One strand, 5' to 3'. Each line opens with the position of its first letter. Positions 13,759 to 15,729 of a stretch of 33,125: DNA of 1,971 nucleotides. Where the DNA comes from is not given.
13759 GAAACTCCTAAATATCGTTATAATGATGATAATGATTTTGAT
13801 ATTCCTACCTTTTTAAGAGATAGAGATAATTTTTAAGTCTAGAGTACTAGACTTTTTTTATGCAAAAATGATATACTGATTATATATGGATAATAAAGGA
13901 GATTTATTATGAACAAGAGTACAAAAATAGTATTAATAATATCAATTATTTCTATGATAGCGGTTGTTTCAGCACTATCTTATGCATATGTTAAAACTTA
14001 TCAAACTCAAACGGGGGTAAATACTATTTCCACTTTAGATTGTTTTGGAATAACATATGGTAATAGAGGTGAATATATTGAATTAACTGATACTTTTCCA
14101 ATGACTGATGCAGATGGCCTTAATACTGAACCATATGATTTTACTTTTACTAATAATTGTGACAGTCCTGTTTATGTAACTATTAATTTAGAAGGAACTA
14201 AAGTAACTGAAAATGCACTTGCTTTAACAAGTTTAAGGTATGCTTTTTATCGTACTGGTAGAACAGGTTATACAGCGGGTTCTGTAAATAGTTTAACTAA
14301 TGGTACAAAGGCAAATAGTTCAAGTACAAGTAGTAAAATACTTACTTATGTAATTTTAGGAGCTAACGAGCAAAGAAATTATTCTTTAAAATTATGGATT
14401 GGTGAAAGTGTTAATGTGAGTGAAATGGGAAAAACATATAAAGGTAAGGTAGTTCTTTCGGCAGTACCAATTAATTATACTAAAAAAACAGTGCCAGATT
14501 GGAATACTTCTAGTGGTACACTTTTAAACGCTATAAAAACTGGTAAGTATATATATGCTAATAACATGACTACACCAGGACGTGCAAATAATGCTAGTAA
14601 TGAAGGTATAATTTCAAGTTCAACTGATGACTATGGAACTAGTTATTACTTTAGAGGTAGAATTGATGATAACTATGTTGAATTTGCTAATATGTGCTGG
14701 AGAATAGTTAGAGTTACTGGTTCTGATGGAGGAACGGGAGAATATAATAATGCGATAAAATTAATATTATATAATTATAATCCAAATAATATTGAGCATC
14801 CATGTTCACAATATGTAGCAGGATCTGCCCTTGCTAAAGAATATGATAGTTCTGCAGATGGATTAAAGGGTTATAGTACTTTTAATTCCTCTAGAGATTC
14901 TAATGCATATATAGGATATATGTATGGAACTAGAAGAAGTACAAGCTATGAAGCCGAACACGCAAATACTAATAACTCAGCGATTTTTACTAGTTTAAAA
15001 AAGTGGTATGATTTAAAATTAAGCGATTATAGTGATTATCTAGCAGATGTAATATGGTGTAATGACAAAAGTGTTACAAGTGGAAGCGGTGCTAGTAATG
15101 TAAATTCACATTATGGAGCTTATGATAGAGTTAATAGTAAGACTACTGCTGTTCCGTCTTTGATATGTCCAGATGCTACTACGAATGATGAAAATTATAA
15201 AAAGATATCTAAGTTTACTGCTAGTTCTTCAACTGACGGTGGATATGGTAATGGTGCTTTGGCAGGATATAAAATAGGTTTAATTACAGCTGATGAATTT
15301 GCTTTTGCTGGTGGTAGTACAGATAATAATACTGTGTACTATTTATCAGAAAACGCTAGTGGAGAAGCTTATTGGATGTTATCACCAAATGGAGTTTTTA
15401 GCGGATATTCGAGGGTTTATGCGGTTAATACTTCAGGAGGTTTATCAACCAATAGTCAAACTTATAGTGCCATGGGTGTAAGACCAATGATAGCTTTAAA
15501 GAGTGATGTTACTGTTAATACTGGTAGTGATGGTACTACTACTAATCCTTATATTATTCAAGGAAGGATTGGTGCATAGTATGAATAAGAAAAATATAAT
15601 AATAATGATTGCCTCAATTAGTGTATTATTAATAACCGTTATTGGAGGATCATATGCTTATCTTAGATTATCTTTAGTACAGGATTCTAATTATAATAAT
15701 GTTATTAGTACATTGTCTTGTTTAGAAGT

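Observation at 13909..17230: Tandem pair of large uncharacterised secreted paralogs inserted between ftsZ and spoIIGA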

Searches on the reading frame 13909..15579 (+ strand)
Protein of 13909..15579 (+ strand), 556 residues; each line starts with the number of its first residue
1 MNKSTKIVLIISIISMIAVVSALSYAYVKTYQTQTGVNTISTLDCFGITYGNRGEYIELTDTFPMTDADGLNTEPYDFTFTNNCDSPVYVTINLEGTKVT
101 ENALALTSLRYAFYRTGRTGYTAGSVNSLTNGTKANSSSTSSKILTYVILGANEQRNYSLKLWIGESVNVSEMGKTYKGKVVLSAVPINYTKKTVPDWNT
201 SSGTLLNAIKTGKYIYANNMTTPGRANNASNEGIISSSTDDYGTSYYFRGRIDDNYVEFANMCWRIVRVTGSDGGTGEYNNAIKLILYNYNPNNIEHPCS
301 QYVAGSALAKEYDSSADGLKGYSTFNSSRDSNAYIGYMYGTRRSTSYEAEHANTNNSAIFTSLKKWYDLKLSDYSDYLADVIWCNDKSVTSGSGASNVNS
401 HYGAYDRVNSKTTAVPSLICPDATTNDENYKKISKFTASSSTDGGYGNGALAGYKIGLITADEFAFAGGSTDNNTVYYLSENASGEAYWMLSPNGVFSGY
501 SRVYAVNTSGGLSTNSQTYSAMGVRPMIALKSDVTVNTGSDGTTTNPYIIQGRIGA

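Call 5: search_protein_families(library=pfam, proteins=[window:13909-15579:+], max_evalue=1)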
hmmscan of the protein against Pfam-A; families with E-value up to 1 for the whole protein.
window:13909-15579:+ (556 aa): 0 families

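Call 6: search_protein_families(library=ncbifam, proteins=[window:13909-15579:+], max_evalue=1)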
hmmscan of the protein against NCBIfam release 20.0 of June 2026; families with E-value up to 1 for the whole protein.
window:13909-15579:+ (556 aa): 0 families

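Call 8: find_homologous_proteins(query=window:13909-15579:+)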
Query window:13909-15579:+ (556 aa): 5136 proteins with E <= 0.001 among 8000 candidates; the best 120 are listed.
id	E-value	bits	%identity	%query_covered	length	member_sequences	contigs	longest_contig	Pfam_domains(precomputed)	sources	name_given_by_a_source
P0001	0.0e+0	1223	100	100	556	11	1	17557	PF19789.7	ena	-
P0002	2.3e-134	467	46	99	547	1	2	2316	-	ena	-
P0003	3.3e-129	450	45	99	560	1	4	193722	-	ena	-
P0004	1.9e-127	444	45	99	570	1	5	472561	-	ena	-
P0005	7.0e-107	377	50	58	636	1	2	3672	-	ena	-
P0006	2.4e-104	368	41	99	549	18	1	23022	-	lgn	-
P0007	6.6e-100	354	43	96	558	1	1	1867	PF19789.7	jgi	jgi:hypothetical protein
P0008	8.4e-92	327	37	98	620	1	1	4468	-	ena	-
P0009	9.0e-92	327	39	98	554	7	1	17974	-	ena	-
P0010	1.4e-91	326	40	94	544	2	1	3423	-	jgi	-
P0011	3.9e-91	325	40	99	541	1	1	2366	-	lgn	-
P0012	6.9e-91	324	32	98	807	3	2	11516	-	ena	-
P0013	1.4e-90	323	36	98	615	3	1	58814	-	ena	-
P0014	3.4e-90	321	40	98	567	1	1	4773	-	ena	-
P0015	7.6e-90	320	39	99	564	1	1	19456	-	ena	-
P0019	1.6e-89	319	40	98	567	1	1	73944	-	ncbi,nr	ncbi:MAG: hypothetical protein MST00_02630 [Tenericutes bacterium]|nr:hypothetical protein [Mycoplas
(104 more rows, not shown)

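Call 9: search_solved_structures(query=window:13909-15579:+, max_evalue=10)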
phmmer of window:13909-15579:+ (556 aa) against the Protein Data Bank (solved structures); distinct sequences matched with E-value up to 10: 7.
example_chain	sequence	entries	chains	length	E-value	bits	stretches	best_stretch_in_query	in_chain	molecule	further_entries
3rui_A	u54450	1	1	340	1.2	11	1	256-292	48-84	Ubiquitin-like modifier-activating enzyme ATG7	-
3vh3_A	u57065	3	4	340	1.2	11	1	256-292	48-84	Ubiquitin-like modifier-activating enzyme ATG7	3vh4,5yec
3t7e_A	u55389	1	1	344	1.3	11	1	256-292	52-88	Ubiquitin-like modifier-activating enzyme ATG7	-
4gsk_A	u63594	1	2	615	1.8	10.5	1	256-292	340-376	Ubiquitin-like modifier-activating enzyme ATG7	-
3vh1_A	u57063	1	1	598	2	10.3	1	256-292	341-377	Ubiquitin-like modifier-activating enzyme ATG7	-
4gsl_A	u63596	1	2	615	2.1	10.3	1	256-292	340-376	Ubiquitin-like modifier-activating enzyme ATG7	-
3vh2_A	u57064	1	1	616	2.1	10.3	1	256-292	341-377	Ubiquitin-like modifier-activating enzyme ATG7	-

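Call 12: find_encoding_contigs(protein=P0001, flank=10000, max_places=4)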
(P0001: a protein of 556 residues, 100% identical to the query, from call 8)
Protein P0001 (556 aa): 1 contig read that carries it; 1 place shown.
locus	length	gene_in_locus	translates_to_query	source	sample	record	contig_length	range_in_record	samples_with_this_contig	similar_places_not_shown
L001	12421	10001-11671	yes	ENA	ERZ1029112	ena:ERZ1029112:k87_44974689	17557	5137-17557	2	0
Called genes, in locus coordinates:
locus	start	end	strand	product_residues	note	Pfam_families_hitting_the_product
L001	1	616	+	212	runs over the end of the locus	-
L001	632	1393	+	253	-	-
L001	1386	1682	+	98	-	PF06103:DUF948 (weak)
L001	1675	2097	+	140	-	-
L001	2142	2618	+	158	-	PF00692:dUTPase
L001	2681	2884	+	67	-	PF06949:DUF1292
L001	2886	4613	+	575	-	PF05911:FPP, PF01464:SLT (weak)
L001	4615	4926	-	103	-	PF00367:PTS_EIIB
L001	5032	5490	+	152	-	PF10612:Spore-coat_CotZ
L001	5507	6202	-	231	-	PF07685:GATase_3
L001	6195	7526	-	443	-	PF08245:Mur_ligase_M, PF08353:MurT_C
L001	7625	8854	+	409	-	PF02491:SHS2_FTSA (weak), PF14450:FtsA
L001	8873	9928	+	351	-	PF00091:Tubulin, PF12327:FtsZ_C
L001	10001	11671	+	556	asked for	PF19789:DUF6273 (weak)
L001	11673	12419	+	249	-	?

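Call 13: find_encoding_contigs(protein=P0004, flank=10000, max_places=3)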
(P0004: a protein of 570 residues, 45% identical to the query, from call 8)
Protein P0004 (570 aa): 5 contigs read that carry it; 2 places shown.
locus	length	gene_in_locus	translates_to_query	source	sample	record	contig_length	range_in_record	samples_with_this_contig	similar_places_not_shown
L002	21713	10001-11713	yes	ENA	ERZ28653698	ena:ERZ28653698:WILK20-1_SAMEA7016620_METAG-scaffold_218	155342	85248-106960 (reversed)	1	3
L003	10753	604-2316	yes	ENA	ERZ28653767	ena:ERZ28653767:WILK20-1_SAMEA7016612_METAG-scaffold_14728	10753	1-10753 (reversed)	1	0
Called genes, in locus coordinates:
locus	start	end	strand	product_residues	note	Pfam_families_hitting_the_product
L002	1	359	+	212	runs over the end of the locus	-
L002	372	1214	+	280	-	-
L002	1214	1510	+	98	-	-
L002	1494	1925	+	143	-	PF12732:YtxH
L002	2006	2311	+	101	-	-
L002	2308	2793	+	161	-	-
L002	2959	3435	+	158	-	PF00692:dUTPase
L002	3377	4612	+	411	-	PF00579:tRNA-synt_1b, PF22421:SYY_C-terminal, PF01479:S4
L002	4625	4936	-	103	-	PF00367:PTS_EIIB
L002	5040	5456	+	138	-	PF10612:Spore-coat_CotZ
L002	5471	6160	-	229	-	PF07685:GATase_3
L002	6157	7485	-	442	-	PF08245:Mur_ligase_M, PF08353:MurT_C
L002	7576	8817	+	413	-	PF11104:PilM_2 (faint), PF02491:SHS2_FTSA (weak), PF14450:FtsA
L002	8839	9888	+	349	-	PF00091:Tubulin, PF12327:FtsZ_C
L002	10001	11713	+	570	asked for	-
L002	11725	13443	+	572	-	PF03382:DUF285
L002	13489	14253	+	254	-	PF03419:Peptidase_U4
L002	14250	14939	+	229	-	PF04542:Sigma70_r2, PF04545:Sigma70_r4, PF01381:HTH_3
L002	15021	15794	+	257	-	PF04542:Sigma70_r2, PF04545:Sigma70_r4, PF01381:HTH_3 (faint)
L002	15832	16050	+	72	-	-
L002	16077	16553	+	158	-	PF01252:Peptidase_A8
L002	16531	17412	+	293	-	PF01479:S4, PF00849:PseudoU_synth_2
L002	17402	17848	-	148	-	-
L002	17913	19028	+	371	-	PF01694:Rhomboid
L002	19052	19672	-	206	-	PF01726:LexA_DNA_bind, PF00717:Peptidase_S24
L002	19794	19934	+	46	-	-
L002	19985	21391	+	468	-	PF00919:UPF0004, PF04055:Radical_SAM, PF01938:TRAM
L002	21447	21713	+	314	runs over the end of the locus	-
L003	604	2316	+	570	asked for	-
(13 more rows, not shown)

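Call 14: find_encoding_contigs(protein=P0019, flank=10000, max_places=3)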
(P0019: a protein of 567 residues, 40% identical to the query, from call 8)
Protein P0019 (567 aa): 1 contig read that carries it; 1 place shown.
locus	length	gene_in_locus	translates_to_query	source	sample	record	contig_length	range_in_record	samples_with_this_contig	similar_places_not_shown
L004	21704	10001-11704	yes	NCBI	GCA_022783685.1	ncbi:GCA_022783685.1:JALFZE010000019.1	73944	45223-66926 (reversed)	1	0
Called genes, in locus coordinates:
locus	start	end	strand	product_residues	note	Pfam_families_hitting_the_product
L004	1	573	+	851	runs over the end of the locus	PF02739:5_3_exonuc_N, PF01367:5_3_exonuc, PF22619:DNA_polI_exo1, PF00476:DNA_pol_A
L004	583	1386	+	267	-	PF01149:Fapy_DNA_glyco, PF06831:H2TH, PF06827:zf-FPG_IleRS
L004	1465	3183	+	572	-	PF06160:EzrA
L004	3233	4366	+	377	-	PF00155:Aminotran_1_2 (weak), PF00266:Aminotran_5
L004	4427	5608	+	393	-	PF22025:ThiI_fer, PF02926:THUMP, PF02568:ThiI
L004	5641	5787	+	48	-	-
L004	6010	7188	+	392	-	PF00871:Acetate_kinase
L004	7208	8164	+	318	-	PF01368:DHH, PF02272:DHHA1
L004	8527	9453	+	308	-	PF00551:Formyl_trans_N, PF02911:Formyl_trans_C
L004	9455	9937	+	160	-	-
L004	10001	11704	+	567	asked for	-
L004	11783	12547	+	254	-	PF01066:CDP-OH_P_transf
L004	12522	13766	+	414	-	PF01594:AI-2E_transport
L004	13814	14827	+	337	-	PF21016:RlmN_N, PF04055:Radical_SAM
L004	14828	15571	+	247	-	PF00481:PP2C, PF13672:PP2C_2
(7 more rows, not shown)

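Call 41: find_related_loci(query=window:13909-15579:+, collection=genome_contigs, flank=10000)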
Query window:13909-15579:+ (556 aa) in genome_contigs; peptide patterns used: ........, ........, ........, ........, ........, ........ (x = any residue, [..] = any of these).
128 stretches matched a pattern; 49 encode a relative of the query (tblastn E <= 1e-3); 46 distinct loci.
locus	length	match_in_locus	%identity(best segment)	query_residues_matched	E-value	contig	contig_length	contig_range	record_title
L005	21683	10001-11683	39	3-551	2e-92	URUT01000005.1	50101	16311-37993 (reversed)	uncultured Tenericutes bacterium isolate UMGS1372 genome assembly, contig: NODE_136_length_50101_cov_15.737781, whole ge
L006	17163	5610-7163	37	9-550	3e-85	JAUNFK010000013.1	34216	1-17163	MAG: bacterium isolate S25M_St_metabat_56 NODE_448_length_34216_cov_7.085009, whole genome shotgun sequence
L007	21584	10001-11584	35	1-551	2e-81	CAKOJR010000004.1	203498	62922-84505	MAG: uncultured Bacilli bacterium isolate REFINED_METABAT215_TOP10_CONTIGS_1500_ASSEMBLY_K77_MERGED__Hadza_MoBio_hadza-I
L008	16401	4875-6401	36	17-550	8e-78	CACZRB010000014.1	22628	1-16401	MAG: uncultured Erysipelotrichaceae bacterium isolate RUG12877 genome assembly, contig: RUG12877_asm_14, whole genome sh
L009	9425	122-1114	46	232-550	1e-76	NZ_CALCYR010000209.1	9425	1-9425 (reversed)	MAG: uncultured Methanobrevibacter sp. isolate ERR1278103_bin.200_CONCOCT_v1.1_MAG ERZ841272.9642, whole genome shotgun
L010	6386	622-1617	47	203-550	9e-76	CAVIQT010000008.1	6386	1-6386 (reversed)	Phocaeicola vulgatus isolate H07681-L1_cleanbin_000049 genome assembly, contig: Spades_H07681-L1_contig_7674, whole geno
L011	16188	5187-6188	44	232-550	3e-71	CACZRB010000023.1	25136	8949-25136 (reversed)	MAG: uncultured Erysipelotrichaceae bacterium isolate RUG12877 genome assembly, contig: RUG12877_asm_23, whole genome sh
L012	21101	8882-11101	39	6-550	6e-71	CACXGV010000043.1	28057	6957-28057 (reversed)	MAG: uncultured Erysipelotrichaceae bacterium isolate RUG11246 genome assembly, contig: RUG11246_asm_43, whole genome sh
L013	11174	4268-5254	43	198-550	4e-71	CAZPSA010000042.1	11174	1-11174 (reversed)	MAG TPA_asm: uncultured Clostridium sp. isolate SRP313737_co1_171 genome assembly, contig: NODE_8887_length_11174_cov_8.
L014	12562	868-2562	34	1-550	1e-70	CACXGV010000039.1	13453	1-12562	MAG: uncultured Erysipelotrichaceae bacterium isolate RUG11246 genome assembly, contig: RUG11246_asm_39, whole genome sh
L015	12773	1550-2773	38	121-550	1e-70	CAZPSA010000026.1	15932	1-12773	MAG TPA_asm: uncultured Clostridium sp. isolate SRP313737_co1_171 genome assembly, contig: NODE_5616_length_15932_cov_8.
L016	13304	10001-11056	44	232-550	4e-70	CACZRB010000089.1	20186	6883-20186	MAG: uncultured Erysipelotrichaceae bacterium isolate RUG12877 genome assembly, contig: RUG12877_asm_89, whole genome sh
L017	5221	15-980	46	235-550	6e-70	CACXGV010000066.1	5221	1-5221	MAG: uncultured Erysipelotrichaceae bacterium isolate RUG11246 genome assembly, contig: RUG11246_asm_66, whole genome sh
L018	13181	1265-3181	47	2-550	4e-70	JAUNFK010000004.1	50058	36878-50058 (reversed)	MAG: bacterium isolate S25M_St_metabat_56 NODE_232_length_50058_cov_7.925904, whole genome shotgun sequence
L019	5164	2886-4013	43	198-550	1e-69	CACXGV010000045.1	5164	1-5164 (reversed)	MAG: uncultured Erysipelotrichaceae bacterium isolate RUG11246 genome assembly, contig: RUG11246_asm_45, whole genome sh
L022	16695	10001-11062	42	178-554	2e-65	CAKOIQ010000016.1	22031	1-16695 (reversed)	MAG: uncultured Bacilli bacterium isolate REFINED_METABAT215_TOP10_CONTIGS_1500_ASSEMBLY_K77_MERGED__Hadza_MoBio_hadza-E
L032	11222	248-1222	40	221-550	2e-55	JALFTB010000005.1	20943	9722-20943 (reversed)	MAG: bacterium isolate SUG986 k141_100644, whole genome shotgun sequence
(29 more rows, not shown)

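Call 54: search_protein_families(library=ncbifam, proteins=[L011:11403-12296:+, L022:2943-3392:+], max_evalue=0.01)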
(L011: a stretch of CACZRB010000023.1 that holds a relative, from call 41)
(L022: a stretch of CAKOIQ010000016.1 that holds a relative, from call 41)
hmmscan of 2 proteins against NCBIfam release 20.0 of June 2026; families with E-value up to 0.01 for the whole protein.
L011:11403-12296:+ (297 aa): 3 families
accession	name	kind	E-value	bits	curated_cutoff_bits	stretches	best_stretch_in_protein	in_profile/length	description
TIGR02228.1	sigpep_I_arch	equivalog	1.1e-16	61.1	51.85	1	9-152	5-145/158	signal peptidase I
NF046067.1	SigPepSipWBacil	equivalog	1.6e-15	57.2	190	1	9-173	2-176/189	signal peptidase I SipW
TIGR02227.1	sigpep_I_bact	equivalog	7.8e-08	32.4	47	1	42-119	16-99/162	signal peptidase I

L022:2943-3392:+ (149 aa): 3 families
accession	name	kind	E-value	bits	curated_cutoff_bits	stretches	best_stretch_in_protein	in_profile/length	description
TIGR02228.1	sigpep_I_arch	equivalog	3e-22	79.2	51.85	1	22-139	11-129/158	signal peptidase I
NF046067.1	SigPepSipWBacil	equivalog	1.5e-15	57.3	190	1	36-137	33-134/189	signal peptidase I SipW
TIGR02227.1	sigpep_I_bact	equivalog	6.1e-09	36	47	1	23-93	2-74/162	signal peptidase I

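Call 59: search_protein_families(library=pfam, proteins=[L006:2260-2826:+, L011:4166-4732:+, L032:6114-7343:+, L011:10829-11383:+, L011:12309-12902:+, L011:12905-13816:+, L022:3405-3956:+, L011:10237-10824:+, L013:2-1456:+], max_evalue=0.1)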
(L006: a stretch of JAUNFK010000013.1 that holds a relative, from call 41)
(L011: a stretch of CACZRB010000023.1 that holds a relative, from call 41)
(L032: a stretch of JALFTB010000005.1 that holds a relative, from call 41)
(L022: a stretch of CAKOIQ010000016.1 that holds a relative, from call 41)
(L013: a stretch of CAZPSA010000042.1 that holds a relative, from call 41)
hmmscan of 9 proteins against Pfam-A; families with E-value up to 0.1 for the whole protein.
L006:2260-2826:+ (188 aa): 0 families

L011:4166-4732:+ (188 aa): 1 family
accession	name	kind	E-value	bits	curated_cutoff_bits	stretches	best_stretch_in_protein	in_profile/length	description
PF11947.13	DUF3464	-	0.02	15.1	25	1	10-58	72-120/149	Photosynthesis affected mutant 68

L032:6114-7343:+ (409 aa): 3 families
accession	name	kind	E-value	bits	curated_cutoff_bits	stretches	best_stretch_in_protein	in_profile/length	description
PF03382.20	DUF285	-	7.5e-26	90.7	25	1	267-379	2-113/120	Mycoplasma protein of unknown function, DUF285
PF01827.32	FTH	-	0.0024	18.1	22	1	279-377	20-117/141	FTH domain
PF23609.1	Beta-prop_EIPR1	-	0.047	13.6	54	1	279-364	135-218/280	EIPR1 beta-propeller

L011:10829-11383:+ (184 aa): 1 family
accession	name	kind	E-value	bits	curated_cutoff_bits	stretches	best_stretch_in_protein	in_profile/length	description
PF19116.6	DUF5801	-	0.035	14.8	27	1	22-103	16-98/137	Domain of unknown function (DUF5801)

L011:12309-12902:+ (197 aa): 0 families

L011:12905-13816:+ (303 aa): 0 families

L022:3405-3956:+ (183 aa): 0 families

L011:10237-10824:+ (195 aa): 1 family
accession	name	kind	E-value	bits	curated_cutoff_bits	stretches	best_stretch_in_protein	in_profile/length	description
PF09578.15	Spore_YabQ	-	0.0071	16.9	27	1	6-53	17-62/79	Spore cortex protein YabQ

L013:2-1456:+ (484 aa): 2 families
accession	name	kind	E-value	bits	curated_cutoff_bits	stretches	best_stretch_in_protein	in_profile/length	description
PF12810.13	ALK_LTK_GRD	-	1e-33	117.8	24.5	1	225-483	7-243/243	ALK/LTK, Glycine-rich domain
PF09479.16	Flg_new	-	9.8e-10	38.9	27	2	136-177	2-40/65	Listeria-Bacteroides repeat domain (List_Bact_rpt)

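Call 60: search_protein_families(library=ncbifam, proteins=[L006:2260-2826:+, L011:4166-4732:+, L032:6114-7343:+, L011:10829-11383:+, L011:12309-12902:+, L011:12905-13816:+, L022:3405-3956:+, L011:10237-10824:+], max_evalue=0.1)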
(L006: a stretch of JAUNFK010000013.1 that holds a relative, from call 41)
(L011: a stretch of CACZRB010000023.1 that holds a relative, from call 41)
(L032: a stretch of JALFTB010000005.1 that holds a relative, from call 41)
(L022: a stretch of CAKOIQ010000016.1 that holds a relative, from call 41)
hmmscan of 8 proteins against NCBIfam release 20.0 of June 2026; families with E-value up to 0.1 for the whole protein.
L006:2260-2826:+ (188 aa): 0 families

L011:4166-4732:+ (188 aa): 2 families
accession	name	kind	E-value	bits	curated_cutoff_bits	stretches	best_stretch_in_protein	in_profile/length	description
TIGR00351.1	narI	equivalog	0.03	14.2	105.55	1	9-67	102-160/225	respiratory nitrate reductase subunit gamma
NF004922.0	PRK06279.1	equivalog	0.035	14.5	99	0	64-95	54-85/100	putative monovalent cation/H+ antiporter subunit E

L032:6114-7343:+ (409 aa): 3 families
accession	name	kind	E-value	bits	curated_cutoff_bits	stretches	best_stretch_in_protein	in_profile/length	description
TIGR02167.2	Liste_lipo_26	repeat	4e-26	90.3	30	4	301-319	6-24/26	PARCEL repeat-containing surface protein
NF045896.1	Mbov_0838_LP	exception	2.4e-16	59.7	500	2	283-378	264-359/433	Mbov_0838 family PARCEL repeat surface lipoprotein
NF047981.1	RC1041_fam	subfamily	0.088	12.5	90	0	3-28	19-41/57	RC1041 family protein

L011:10829-11383:+ (184 aa): 0 families

L011:12309-12902:+ (197 aa): 1 family
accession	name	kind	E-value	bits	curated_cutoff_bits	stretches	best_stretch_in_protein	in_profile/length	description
NF045978.1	ComEA_MAG0490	equivalog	0.016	15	98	0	149-195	77-123/162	MAG0490 family ComEA-like DNA-binding protein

L011:12905-13816:+ (303 aa): 0 families

L022:3405-3956:+ (183 aa): 0 families

L011:10237-10824:+ (195 aa): 4 families
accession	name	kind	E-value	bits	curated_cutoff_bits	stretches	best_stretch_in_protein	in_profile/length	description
TIGR02228.1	sigpep_I_arch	equivalog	3.3e-08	33.5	51.85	1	33-178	8-156/158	signal peptidase I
NF046067.1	SigPepSipWBacil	equivalog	2e-07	30.8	190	1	17-191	2-176/189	signal peptidase I SipW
TIGR02227.1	sigpep_I_bact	equivalog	6e-05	23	47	1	50-136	15-102/162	signal peptidase I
TIGR02893.2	spore_yabQ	equivalog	0.022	15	32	1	6-52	24-68/88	spore cortex biosynthesis protein YabQ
